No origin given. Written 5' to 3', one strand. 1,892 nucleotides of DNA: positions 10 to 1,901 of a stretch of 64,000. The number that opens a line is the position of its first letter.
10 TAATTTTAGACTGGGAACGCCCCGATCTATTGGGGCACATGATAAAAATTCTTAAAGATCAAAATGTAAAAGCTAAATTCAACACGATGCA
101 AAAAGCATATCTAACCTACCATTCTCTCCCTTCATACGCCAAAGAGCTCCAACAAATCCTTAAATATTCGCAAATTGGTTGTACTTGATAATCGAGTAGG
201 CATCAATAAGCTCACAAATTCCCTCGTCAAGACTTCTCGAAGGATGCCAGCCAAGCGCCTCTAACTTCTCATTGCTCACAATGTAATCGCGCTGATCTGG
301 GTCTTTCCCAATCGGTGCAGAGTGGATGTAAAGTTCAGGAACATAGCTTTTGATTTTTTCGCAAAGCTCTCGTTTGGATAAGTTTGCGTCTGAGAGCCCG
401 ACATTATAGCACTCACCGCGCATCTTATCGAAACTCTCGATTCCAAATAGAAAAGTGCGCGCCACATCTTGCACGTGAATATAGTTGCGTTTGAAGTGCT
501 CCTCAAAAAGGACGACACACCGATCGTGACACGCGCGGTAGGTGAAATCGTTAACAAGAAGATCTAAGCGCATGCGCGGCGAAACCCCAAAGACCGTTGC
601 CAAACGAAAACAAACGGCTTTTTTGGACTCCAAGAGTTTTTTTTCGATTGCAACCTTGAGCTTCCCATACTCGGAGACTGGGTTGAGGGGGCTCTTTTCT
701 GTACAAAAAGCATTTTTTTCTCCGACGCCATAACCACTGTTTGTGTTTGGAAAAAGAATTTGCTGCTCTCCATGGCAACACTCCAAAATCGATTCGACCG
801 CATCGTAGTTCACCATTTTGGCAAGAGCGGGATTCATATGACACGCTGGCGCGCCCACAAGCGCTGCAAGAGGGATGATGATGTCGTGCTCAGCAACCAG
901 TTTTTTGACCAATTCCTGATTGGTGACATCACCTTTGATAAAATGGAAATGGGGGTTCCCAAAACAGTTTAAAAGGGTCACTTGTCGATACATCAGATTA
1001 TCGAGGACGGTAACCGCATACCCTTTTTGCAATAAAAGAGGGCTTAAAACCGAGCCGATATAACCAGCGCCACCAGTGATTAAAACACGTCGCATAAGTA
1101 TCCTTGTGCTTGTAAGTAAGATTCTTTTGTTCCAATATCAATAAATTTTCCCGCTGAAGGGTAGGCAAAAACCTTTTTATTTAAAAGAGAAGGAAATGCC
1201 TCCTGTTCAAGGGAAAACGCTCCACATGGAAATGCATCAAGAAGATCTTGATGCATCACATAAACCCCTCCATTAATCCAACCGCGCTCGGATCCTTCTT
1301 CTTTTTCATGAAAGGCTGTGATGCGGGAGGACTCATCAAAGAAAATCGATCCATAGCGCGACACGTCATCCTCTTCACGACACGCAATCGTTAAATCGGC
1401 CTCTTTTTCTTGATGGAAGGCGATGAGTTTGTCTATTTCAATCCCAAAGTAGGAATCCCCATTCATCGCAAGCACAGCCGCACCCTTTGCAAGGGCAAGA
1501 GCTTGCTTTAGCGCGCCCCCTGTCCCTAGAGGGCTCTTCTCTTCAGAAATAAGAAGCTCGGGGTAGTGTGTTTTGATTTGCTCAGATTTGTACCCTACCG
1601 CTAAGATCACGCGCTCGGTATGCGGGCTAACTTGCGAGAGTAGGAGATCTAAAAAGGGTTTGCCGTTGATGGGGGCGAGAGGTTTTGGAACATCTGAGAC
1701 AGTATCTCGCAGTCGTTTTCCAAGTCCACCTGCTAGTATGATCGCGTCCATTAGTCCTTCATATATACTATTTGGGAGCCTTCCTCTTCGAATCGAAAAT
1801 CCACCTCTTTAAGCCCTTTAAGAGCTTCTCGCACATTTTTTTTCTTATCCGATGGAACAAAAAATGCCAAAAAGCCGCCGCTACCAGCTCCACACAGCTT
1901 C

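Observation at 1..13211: O-antigen/capsule-type glycan locus in a lineage whose best-known members make only rough LOS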

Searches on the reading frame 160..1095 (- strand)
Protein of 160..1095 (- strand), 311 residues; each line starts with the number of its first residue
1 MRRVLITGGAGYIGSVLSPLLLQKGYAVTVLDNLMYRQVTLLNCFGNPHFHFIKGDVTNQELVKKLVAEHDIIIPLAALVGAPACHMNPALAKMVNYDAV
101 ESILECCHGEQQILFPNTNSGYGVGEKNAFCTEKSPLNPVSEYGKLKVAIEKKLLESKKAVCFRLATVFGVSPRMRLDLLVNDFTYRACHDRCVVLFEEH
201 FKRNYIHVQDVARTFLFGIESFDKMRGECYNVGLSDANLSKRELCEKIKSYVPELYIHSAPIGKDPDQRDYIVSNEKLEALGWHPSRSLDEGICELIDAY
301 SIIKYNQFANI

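Call 3: search_protein_families(library=pfam, proteins=[window:160-1095:-], max_evalue=0.01)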
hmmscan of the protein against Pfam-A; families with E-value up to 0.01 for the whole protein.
window:160-1095:- (311 aa): 10 families
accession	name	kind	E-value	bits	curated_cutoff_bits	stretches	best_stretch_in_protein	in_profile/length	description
PF01370.27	Epimerase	-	6.9e-32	111.2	20.9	1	4-233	1-240/240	NAD dependent epimerase/dehydratase family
PF16363.11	GDP_Man_Dehyd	-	1.1e-22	81.4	27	1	5-295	1-331/332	GDP-mannose 4,6 dehydratase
PF04321.23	RmlD_sub_bind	-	8.9e-15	55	27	1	3-174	2-157/287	RmlD substrate binding domain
PF01073.25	3Beta_HSD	-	1e-08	35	22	1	5-179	1-192/280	3-beta hydroxysteroid dehydrogenase/isomerase family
PF02719.21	Polysacc_synt_2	-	1.5e-05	24.8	20.2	1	4-109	1-117/293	Polysaccharide biosynthesis protein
PF00106.31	adh_short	-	3.8e-05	23.7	26.6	1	3-70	2-71/195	short chain dehydrogenase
PF13460.12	NAD_binding_10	-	0.00026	21.4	27.2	1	8-74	1-65/184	NAD(P)H-binding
PF03435.24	Sacchrp_dh_NADP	-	0.00057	20.7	25.1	1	5-78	2-77/129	Saccharopine dehydrogenase NADP binding domain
PF05368.20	NmrA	-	0.00057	20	27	1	3-74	4-74/298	NmrA-like family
PF08659.16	KR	-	0.0043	17.4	22.6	0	4-95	3-101/180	KR domain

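Call 8: find_encoding_contigs(protein=window:160-1095:-, flank=10000, max_places=6)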
Protein window:160-1095:- (311 aa): 1 contig read that carries it; 1 place shown.
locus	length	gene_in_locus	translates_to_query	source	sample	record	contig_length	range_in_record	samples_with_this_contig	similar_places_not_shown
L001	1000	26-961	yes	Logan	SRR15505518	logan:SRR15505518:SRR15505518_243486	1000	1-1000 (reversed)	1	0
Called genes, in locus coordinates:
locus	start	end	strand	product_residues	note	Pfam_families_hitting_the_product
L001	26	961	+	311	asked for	PF01073:3Beta_HSD, PF01370:Epimerase, PF02719:Polysacc_synt_2 (weak), PF04321:RmlD_sub_bind, PF16363:GDP_Man_Dehyd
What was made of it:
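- The exact-sequence look-up found this organism only on a 1-kb read assembly (call 8).
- Tried and rejected: Exact-sequence look-up of the window's dehydrogenase found only a 1-kb read-assembly contig (call 8).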

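Call 9: search_protein_families(library=ncbifam, proteins=[window:160-1095:-], max_evalue=0.00001)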
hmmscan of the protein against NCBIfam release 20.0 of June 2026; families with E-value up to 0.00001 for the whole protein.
window:160-1095:- (311 aa): 18 families
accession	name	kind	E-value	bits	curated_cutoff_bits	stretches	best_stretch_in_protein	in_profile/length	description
TIGR01179.1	galE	equivalog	7.5e-28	97.3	262.3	1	3-160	1-162/332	UDP-glucose 4-epimerase GalE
TIGR01181.1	dTDP_gluc_dehyt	equivalog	1.6e-22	80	365.1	1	3-301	1-312/321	dTDP-glucose 4,6-dehydratase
NF008872.0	PRK11908.1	equivalog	7.1e-18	64.8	294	1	1-138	1-138/349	bifunctional UDP-4-keto-pentose/UDP-xylose synthase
NF007956.0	PRK10675.1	subfamily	4.2e-16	59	394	1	3-160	2-166/338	UDP-glucose 4-epimerase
TIGR02197.1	heptose_epim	equivalog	1.3e-15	57.3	274.6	1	4-238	1-247/316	ADP-glyceromanno-heptose 6-epimerase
NF005998.1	PRK08125.1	equivalog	2.5e-14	52.6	777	1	2-137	316-451/649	bifunctional UDP-4-amino-4-deoxy-L-arabinose formyltransferase/UDP-glucuronic acid oxidase ArnA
NF043036.1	ErythonDh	equivalog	3.3e-14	52.8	325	1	3-151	2-157/321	D-erythronate dehydrogenase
TIGR04180.1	EDH_00030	hypoth_equivalog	5.2e-14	52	475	1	4-251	1-255/297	NAD-dependent 4,6-dehydratase LegB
TIGR01214.1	rmlD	equivalog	2.1e-10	40.2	224.05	1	3-173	1-155/285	dTDP-4-dehydrorhamnose reductase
TIGR03589.1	PseB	equivalog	2.3e-09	36.6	407.75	1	3-157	6-149/324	UDP-N-acetylglucosamine 4,6-dehydratase (inverting)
NF041015.1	UDPsulfquin_syn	equivalog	1.2e-08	34.4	575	0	3-38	2-37/384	UDP-sulfoquinovose synthase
TIGR03466.1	HpnA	hypoth_equivalog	1.1e-07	31.1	367.65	0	3-152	2-150/327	hopanoid-associated sugar epimerase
NF007582.0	PRK10217.1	equivalog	2.1e-07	30.4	698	1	1-78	1-83/355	dTDP-glucose 4,6-dehydratase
NF042423.1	oxyalk_red_Shew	equivalog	5.2e-07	29.1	580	1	2-161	9-163/331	2-alkyl-3-oxoalkanoate reductase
NF007490.0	PRK10084.1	subfamily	6.4e-07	28.7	649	0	3-77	2-81/361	dTDP-glucose 4,6-dehydratase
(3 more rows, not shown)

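Call 13: find_related_loci(query=window:160-1095:-, collection=genome_contigs, flank=10000)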
Query window:160-1095:- (311 aa) in genome_contigs; peptide patterns used: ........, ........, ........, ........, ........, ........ (x = any residue, [..] = any of these).
157 stretches matched a pattern; 127 encode a relative of the query (tblastn E <= 1e-3); the best 80 are kept; 80 distinct loci.
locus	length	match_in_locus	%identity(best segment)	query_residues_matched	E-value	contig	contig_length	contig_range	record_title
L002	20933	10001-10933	80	1-311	6e-174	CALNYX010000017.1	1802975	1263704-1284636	MAG: uncultured Chlamydiaceae bacterium isolate LOGT_bin.0132 genome assembly, contig: contig_7838, whole genome shotgun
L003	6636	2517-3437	76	4-310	1e-163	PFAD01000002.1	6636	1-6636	MAG: Chlamydiae bacterium CG10_big_fil_rev_8_21_14_0_10_42_34 CG10_8_21_14_0.10_scaffold_13595_c, whole genome shotgun s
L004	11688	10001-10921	74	4-310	7e-163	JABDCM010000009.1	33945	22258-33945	MAG: Chlamydiae bacterium isolate BWMinHeated_Nextera47_MAG2 3300020825.a:Ga0207115_1015, whole genome shotgun sequence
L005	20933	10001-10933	74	1-311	8e-162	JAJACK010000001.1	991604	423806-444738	MAG: Chlamydiales bacterium isolate O_S4.1_17 SP4CHLAM17_1, whole genome shotgun sequence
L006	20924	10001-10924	73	4-311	9e-156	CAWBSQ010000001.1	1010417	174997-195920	MAG: uncultured Simkaniaceae bacterium isolate MFD04540.bin.1.17 genome assembly, contig: contig_15636, whole genome sho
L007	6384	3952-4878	72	2-310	1e-156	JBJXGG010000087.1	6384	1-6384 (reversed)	MAG: Chlamydiales bacterium isolate F1F2.bin.334 k127_8515327, whole genome shotgun sequence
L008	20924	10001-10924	71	4-311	2e-155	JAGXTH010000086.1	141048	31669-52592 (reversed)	MAG: Simkania sp. isolate CROMO_BS_87_3_0 c_000000988561, whole genome shotgun sequence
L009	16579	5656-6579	72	3-310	5e-155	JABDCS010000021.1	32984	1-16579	MAG: Chlamydiae bacterium isolate BWMinHeated_Nextera75_MAG3 3300020831.a:Ga0207143_1026, whole genome shotgun sequence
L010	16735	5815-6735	72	4-310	6e-155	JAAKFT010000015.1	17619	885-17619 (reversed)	MAG: Chlamydiae bacterium isolate KR126_chlam_2 KR126chlam2_15, whole genome shotgun sequence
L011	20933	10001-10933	72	1-311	6e-155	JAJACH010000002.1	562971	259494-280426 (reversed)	MAG: Chlamydiia bacterium isolate P_S1_54 SP1CHLAM54_2, whole genome shotgun sequence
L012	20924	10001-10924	72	4-311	2e-154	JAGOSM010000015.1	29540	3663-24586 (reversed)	MAG: Simkaniaceae bacterium isolate Gw_Eff_bin_326 Gw_Eff_2950_length_29540_cov_6.640193, whole genome shotgun sequence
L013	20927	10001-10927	70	3-311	7e-152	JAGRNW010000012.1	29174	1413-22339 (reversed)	MAG: Chlamydiia bacterium isolate HKST-UBA02 NODE_12_length_29174_cov_4.960511, whole genome shotgun sequence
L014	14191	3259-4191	69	1-311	8e-152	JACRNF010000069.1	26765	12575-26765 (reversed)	MAG: Chlamydiae bacterium isolate NC_groundwater_1928_Pr3_S-0.2um_35_3 scaffold_526792, whole genome shotgun sequence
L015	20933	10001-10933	68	1-311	1e-151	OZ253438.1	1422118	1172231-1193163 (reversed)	MAG: Chlamydiales bacterium isolate 429d70ff-2b12-4698-8b97-15b6eb0173f8 genome assembly, chromosome: 1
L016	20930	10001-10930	69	2-311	7e-151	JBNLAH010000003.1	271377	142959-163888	MAG: Parachlamydiales bacterium isolate C2.bin.8.permissive NODE_3_length_271377_cov_15.490439, whole genome shotgun seq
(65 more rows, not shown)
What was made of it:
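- On Phylum Chlamydiota: 33 of the 49 best genome hits are labelled chlamydial (call 13).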

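Call 22: search_solved_structures(query=window:160-1095:-, max_evalue=1e-10)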
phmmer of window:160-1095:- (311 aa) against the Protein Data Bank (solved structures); distinct sequences matched with E-value up to 1e-10: 52.
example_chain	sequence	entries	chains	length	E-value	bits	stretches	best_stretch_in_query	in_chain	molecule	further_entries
6vo6_A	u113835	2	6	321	1.7e-134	451.1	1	2-310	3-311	Putative sugar-nucleotide epimerase/dehydratease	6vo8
8rdg_A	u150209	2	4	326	9.8e-23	84.1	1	3-293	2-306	SDR family NAD(P)-dependent oxidoreductase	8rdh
8rdi_A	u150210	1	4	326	3.6e-22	82.2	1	3-293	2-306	SDR family NAD(P)-dependent oxidoreductase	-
6wjb_A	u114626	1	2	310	1.4e-19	73.7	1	2-237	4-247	NAD-dependent epimerase/dehydratase family protein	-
4zrm_A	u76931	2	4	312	4.8e-19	71.9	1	3-296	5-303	UDP-glucose 4-epimerase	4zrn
6wj9_A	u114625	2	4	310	6.2e-19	71.6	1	2-237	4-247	NAD-dependent epimerase/dehydratase family protein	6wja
1kvs_A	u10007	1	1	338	9.6e-17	64.4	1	3-160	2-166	UDP-GALACTOSE 4-EPIMERASE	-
1orr_A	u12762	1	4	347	1.4e-16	63.8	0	1-128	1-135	CDP-tyvelose-2-epimerase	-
1lrj_A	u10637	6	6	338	3.3e-16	62.6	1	3-160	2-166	UDP-glucose 4-epimerase | UDP-GALACTOSE 4-EPIMERASE | UDP-GALACTOSE-4-EPIMERASE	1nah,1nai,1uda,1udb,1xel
5gy7_A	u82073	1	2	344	4.6e-16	62.2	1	3-160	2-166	UDP-glucose 4-epimerase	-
1kvq_A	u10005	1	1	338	4.7e-16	62.1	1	3-160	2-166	UDP-GALACTOSE 4-EPIMERASE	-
1kvt_A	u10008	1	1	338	4.7e-16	62.1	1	3-160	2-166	UDP-GALACTOSE 4-EPIMERASE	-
1udc_A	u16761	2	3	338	5.9e-16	61.8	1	3-160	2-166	UDP-GALACTOSE-4-EPIMERASE | UDP-GALACTOSE 4-EPIMERASE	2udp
1kvr_A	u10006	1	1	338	8.4e-16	61.3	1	3-160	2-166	UDP-GALACTOSE 4-EPIMERASE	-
8shh_A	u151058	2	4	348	1.1e-15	60.9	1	3-300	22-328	dTDP-glucose 4,6-dehydratase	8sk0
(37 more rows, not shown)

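Call 32: search_solved_structures(query=window:160-1095:-, max_evalue=1e-100, show_alignments=1)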
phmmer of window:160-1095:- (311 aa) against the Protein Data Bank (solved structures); distinct sequences matched with E-value up to 1e-100: 1.
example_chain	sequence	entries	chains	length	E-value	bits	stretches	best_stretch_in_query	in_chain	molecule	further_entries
6vo6_A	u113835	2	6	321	1.7e-134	451.1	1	2-310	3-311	Putative sugar-nucleotide epimerase/dehydratease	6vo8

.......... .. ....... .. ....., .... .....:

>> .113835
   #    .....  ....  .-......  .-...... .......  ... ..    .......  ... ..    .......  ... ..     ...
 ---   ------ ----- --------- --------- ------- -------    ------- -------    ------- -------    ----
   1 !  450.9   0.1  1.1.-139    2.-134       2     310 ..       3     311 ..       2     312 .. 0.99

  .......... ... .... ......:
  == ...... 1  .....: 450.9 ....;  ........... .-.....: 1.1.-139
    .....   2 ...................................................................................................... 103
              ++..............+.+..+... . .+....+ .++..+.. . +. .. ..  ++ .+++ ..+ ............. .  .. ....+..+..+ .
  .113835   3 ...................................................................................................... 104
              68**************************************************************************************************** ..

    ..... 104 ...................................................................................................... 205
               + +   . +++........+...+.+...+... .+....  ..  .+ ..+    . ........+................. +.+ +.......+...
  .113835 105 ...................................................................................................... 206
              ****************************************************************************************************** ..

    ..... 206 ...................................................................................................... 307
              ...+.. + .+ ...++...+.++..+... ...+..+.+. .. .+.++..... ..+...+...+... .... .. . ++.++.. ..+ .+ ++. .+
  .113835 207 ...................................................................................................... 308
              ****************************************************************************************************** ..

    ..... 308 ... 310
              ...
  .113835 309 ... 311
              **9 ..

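Call 80: find_related_loci(query=window:160-1095:-, collection=metagenome_contigs, flank=10000)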
Query window:160-1095:- (311 aa) in metagenome_contigs; peptide patterns used: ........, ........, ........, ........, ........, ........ (x = any residue, [..] = any of these).
600 stretches matched a pattern (row limit reached: there are more); 573 encode a relative of the query (tblastn E <= 1e-3); the best 80 are kept; 79 distinct loci.
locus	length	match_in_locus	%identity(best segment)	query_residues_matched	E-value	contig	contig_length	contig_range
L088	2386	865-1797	84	1-311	0e+0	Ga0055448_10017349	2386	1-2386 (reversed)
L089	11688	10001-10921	74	4-310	4e-163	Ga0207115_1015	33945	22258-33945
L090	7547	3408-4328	76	4-310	2e-163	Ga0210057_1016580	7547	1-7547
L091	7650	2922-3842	76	4-310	2e-163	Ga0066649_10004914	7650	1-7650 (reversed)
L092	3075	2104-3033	73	1-310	1e-167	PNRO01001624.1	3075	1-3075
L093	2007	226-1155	72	1-310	9e-171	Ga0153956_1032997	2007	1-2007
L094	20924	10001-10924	71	4-311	1e-155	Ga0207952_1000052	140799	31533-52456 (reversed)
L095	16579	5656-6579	72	3-310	3e-155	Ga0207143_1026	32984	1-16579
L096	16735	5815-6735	72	4-310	3e-155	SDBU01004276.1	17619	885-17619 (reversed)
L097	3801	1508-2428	71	4-310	5e-160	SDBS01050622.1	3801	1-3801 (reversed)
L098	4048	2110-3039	69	2-311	1e-155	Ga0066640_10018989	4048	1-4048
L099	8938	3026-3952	69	3-311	3e-151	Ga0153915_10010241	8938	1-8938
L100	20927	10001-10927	69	3-311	1e-150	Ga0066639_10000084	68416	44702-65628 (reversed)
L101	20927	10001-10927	69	3-311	1e-150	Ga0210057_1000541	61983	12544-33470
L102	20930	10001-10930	68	1-310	2e-150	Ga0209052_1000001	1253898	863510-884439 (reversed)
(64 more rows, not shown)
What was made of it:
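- Tried and rejected: The best metagenome relative is a 2.4-kb contig (call 80).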

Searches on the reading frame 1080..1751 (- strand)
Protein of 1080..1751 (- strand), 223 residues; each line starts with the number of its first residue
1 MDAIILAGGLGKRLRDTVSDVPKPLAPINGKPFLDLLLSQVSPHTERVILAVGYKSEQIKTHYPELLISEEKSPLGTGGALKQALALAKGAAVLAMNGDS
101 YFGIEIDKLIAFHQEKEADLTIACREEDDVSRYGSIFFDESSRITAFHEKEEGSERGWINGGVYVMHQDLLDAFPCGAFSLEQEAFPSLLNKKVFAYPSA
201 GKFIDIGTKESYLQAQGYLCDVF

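Call 3: search_protein_families(library=pfam, proteins=[window:1080-1751:-], max_evalue=0.01)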
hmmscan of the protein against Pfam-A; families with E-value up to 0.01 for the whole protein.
window:1080-1751:- (223 aa): 3 families
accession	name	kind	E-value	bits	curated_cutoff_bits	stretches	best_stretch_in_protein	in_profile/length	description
PF00483.29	NTP_transferase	-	3.2e-26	92.8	21.2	1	3-217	2-240/245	Nucleotidyl transferase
PF12804.13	NTP_transf_3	-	2.5e-13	51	27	1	3-128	1-126/160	MobA-like NTP transferase domain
PF00535.33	Glycos_transf_2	-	0.003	17.9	23.3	1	64-132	53-122/168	Glycosyl transferase family 2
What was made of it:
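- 1080..1751 (-): HddC-like heptose-1-phosphate guanylyltransferase. Pfam NTP_transferase (call 3).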

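Call 9: search_protein_families(library=ncbifam, proteins=[window:1080-1751:-], max_evalue=0.00001)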
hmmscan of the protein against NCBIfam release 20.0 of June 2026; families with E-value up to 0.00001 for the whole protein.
window:1080-1751:- (223 aa): 30 families (the best 25 are shown)
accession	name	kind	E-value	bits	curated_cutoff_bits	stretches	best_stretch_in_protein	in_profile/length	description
NF049965.1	GlMnHpPGnyltfHddC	equivalog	1.1e-44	152.7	300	1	1-213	1-215/221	D-glycero-D-manno-heptose 1-phosphate guanosyltransferase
NF052502.1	man1P_GTase_Rv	exception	3e-40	138.2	440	1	1-216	1-227/352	mannose-1-phosphate guanylyltransferase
TIGR03992.1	Arch_glmU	subfamily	5.9e-25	88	292.1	1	1-175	1-177/393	bifunctional sugar-1-phosphate nucleotidylyltransferase/acetyltransferase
TIGR02623.1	G1P_cyt_trans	equivalog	3.4e-22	79.1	300.25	2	76-201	105-227/255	glucose-1-phosphate cytidylyltransferase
TIGR01173.1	glmU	equivalog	2.6e-19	69.4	366.85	1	1-172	1-178/452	bifunctional UDP-N-acetylglucosamine diphosphorylase/glucosamine-1-phosphate N-acetyltransferase GlmU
NF041313.1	UDPGP_AglF_Halo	equivalog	7.1e-19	68.2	400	1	1-174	1-182/234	UTP--glucose-1-phosphate uridylyltransferase AglF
TIGR02091.1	glgC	equivalog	2.8e-17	62.9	424.9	1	76-216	96-256/364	glucose-1-phosphate adenylyltransferase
NF010940.0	PRK14360.1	equivalog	3.8e-17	62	602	1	4-171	5-181/452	bifunctional UDP-N-acetylglucosamine diphosphorylase/glucosamine-1-phosphate N-acetyltransferase GlmU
NF003670.0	PRK05293.1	equivalog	4.3e-17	62.1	470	1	91-216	119-255/382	glucose-1-phosphate adenylyltransferase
NF041173.1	Sug_nt_acttase_Thmprot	equivalog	6e-16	58.4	600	1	1-172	1-174/405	bifunctional sugar-1-phosphate nucleotidylyltransferase/acetyltransferase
NF010934.1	PRK14354.1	equivalog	6.1e-16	58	450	1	3-171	2-177/447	bifunctional UDP-N-acetylglucosamine diphosphorylase/glucosamine-1-phosphate N-acetyltransferase GlmU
NF045761.1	NAMPUrTaseMurU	equivalog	2.5e-15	57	250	1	1-212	1-220/226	N-acetylmuramate alpha-1-phosphate uridylyltransferase MurU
NF010935.0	PRK14355.1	equivalog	6.3e-15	54.7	718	1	2-171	5-183/459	bifunctional UDP-N-acetylglucosamine diphosphorylase/glucosamine-1-phosphate N-acetyltransferase GlmU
NF045697.1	MurNAcPUrMurU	equivalog_domain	7.8e-15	54.9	370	1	4-215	1-224/229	N-acetylmuramate alpha-1-phosphate uridylyltransferase MurU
NF010937.0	PRK14357.1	equivalog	9.6e-15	54.4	658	1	1-171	1-174/448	bifunctional UDP-N-acetylglucosamine diphosphorylase/glucosamine-1-phosphate N-acetyltransferase GlmU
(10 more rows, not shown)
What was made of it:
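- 1080..1751 (-): NCBIfam HddC is the best model at 153 bits, below the 300-bit cut-off (call 9).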

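Call 72: search_solved_structures(query=window:1080-1751:-, max_evalue=1e-15)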
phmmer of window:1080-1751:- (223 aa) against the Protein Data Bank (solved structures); distinct sequences matched with E-value up to 1e-15: 8.
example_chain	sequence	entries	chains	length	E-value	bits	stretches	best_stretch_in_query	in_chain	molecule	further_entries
6jq8_A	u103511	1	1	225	8.7e-34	120.2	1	2-215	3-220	Putative 6-deoxy-D-mannoheptose pathway protein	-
5xhw_A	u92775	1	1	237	1.1e-33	119.9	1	2-215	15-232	Putative 6-deoxy-D-mannoheptose pathway protein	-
7whr_B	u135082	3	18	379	2.9e-21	79.3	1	1-214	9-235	Nucleotidyl transferase family protein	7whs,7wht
8yre_D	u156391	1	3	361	3e-21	79.2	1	1-214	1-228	Mannose-1-phosphate guanylyltransferase 1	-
7x8j_A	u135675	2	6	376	3.4e-21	79.1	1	1-214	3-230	Mannose-1-phosphate guanylyltransferase 1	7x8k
7d72_K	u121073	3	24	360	7.5e-19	71.4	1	1-214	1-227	Mannose-1-phosphate guanyltransferase beta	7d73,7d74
8x7s_B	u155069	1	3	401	7.9e-19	71.3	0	93-215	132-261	UTP--glucose-1-phosphate uridylyltransferase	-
1tzf_A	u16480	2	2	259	9e-16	61.3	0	3-65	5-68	Glucose-1-phosphate cytidylyltransferase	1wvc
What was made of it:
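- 1080..1751 (-): Best PDB hits are Yersinia HddC 5XHW/6JQ8, E 1e-33 (call 72).
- On GDP-D-glycero-alpha-D-manno-heptose synthesis (GmhA, HddA, GmhB, HddC): The best PDB hit is Yersinia HddC, E 1e-33 (call 72).
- Checked: Best PDB hits are Yersinia HddC 5XHW/6JQ8, E 1e-33 (calls 9, 72).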
